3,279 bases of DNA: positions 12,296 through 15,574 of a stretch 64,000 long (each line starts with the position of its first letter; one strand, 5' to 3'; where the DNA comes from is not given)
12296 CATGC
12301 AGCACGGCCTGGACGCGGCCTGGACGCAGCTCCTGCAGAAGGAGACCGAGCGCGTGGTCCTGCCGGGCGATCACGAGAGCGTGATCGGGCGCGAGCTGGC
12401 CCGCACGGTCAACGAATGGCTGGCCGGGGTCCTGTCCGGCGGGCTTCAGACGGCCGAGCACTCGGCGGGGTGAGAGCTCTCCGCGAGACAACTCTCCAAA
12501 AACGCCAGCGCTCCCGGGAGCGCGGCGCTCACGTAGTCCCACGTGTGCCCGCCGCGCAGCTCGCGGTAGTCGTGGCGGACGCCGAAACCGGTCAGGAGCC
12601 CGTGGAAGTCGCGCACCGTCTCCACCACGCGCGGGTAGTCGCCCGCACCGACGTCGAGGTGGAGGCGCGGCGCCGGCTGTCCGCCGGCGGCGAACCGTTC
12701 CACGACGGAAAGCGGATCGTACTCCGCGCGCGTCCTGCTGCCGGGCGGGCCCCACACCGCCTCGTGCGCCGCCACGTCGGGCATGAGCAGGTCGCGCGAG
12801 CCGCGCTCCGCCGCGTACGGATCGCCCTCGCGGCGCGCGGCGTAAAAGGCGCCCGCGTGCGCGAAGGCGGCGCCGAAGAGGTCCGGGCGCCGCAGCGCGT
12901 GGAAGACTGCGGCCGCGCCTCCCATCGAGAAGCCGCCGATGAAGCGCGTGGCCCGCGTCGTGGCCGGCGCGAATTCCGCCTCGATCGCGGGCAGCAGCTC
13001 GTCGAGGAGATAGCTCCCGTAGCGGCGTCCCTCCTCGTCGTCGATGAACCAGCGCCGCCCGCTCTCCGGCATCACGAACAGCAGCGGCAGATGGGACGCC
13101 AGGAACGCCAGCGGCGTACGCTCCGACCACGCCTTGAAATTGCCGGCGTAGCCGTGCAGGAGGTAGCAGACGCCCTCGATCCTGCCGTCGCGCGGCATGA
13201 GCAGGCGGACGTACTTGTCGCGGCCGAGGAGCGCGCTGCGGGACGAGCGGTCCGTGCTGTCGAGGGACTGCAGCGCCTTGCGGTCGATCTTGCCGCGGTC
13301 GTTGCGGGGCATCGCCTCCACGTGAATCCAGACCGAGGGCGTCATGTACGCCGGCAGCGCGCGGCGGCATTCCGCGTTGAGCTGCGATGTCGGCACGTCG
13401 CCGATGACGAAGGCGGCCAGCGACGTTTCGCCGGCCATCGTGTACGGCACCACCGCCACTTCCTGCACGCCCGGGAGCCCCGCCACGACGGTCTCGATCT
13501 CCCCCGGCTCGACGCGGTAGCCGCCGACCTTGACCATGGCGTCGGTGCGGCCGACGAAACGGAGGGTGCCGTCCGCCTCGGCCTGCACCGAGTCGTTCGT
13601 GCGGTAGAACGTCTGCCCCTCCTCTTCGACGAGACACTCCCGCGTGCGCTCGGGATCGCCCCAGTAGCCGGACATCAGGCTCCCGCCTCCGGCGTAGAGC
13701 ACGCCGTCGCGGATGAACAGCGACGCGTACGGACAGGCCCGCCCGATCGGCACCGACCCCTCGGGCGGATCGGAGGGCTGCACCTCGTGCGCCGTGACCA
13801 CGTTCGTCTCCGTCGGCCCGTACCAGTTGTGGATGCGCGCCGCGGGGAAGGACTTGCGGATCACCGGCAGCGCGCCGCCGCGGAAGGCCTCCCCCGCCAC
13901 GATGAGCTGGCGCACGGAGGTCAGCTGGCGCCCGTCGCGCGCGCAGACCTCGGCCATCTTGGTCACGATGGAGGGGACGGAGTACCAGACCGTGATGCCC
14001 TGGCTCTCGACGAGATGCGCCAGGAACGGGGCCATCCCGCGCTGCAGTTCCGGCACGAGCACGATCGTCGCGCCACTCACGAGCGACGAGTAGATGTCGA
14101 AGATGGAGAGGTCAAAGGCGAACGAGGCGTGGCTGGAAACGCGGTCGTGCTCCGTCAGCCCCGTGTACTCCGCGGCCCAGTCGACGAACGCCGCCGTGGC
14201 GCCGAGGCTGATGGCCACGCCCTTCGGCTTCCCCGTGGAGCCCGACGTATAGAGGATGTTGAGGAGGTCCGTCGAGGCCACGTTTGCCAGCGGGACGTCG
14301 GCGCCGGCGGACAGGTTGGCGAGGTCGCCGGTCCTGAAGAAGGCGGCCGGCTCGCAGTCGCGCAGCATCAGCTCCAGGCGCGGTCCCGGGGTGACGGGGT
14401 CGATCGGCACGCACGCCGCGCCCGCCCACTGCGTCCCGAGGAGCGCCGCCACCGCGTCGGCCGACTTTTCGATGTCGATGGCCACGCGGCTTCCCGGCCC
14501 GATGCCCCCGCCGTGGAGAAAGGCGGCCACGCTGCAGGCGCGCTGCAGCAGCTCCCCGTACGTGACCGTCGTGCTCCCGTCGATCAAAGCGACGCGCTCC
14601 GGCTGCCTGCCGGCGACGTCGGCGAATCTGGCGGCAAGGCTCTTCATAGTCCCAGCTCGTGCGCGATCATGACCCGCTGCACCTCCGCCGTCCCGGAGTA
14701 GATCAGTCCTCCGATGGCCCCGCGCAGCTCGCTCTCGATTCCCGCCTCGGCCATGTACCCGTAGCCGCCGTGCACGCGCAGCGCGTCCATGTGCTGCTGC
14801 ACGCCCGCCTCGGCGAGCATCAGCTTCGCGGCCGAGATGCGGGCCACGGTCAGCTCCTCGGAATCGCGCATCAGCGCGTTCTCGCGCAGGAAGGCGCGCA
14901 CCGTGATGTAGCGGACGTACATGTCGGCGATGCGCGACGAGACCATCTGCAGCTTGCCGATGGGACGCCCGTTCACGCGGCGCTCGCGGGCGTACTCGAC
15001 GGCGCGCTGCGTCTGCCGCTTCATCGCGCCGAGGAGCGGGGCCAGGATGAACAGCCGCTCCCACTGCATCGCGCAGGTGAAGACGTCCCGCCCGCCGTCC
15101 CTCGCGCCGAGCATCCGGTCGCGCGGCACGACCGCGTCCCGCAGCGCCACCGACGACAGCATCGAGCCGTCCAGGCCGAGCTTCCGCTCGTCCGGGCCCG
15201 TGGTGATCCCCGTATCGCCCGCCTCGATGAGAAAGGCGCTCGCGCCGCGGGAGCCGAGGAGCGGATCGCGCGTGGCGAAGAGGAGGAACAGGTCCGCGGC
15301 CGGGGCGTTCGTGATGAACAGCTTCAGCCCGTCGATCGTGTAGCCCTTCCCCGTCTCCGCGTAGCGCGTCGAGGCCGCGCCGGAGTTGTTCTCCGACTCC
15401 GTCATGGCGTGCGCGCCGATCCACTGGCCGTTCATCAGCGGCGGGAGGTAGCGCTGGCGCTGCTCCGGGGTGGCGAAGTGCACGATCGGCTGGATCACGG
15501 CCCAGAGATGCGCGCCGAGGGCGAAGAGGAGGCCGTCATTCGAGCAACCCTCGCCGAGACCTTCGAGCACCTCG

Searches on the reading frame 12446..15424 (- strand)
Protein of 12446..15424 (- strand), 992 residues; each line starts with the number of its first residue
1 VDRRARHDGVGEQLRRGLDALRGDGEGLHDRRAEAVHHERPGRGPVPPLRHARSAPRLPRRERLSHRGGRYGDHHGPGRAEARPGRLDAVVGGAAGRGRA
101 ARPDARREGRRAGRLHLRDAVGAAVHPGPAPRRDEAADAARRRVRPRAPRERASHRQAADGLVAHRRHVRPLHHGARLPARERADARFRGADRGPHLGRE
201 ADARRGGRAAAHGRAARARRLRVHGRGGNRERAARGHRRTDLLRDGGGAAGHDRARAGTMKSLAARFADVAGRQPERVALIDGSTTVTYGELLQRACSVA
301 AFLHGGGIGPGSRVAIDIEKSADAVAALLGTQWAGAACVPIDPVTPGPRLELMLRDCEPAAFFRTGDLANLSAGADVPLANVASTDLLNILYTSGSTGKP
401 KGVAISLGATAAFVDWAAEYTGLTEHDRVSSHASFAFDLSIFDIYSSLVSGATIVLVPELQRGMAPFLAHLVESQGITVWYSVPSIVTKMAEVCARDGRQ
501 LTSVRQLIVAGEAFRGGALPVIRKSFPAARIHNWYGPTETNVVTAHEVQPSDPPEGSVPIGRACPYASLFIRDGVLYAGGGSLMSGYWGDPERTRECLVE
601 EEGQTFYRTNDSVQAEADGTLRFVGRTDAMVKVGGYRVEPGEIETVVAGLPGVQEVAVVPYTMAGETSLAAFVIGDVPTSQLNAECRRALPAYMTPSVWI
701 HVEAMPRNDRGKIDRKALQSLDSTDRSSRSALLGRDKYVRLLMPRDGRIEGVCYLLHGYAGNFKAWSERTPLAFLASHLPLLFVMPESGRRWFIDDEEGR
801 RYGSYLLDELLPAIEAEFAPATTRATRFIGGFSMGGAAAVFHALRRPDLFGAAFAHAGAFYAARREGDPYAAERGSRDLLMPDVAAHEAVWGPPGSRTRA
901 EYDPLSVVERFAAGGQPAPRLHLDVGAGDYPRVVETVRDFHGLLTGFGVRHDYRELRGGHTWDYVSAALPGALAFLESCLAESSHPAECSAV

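Call 81: search_protein_families(library=pfam, proteins=[window:12446-15424:-], max_evalue=0.001)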
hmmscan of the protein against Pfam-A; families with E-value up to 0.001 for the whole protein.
window:12446-15424:- (992 aa): 3 families
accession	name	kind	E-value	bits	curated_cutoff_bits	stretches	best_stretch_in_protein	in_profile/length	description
PF00501.34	AMP-binding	-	2e-65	221.5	29.9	1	268-588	2-384/384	AMP-binding enzyme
PF00756.26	Esterase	-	1.2e-19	71.5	22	1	730-975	1-250/251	Putative esterase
PF13193.12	AMP-binding_C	-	2.5e-08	35.1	24.5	1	642-712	1-76/76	AMP-binding enzyme C-terminal domain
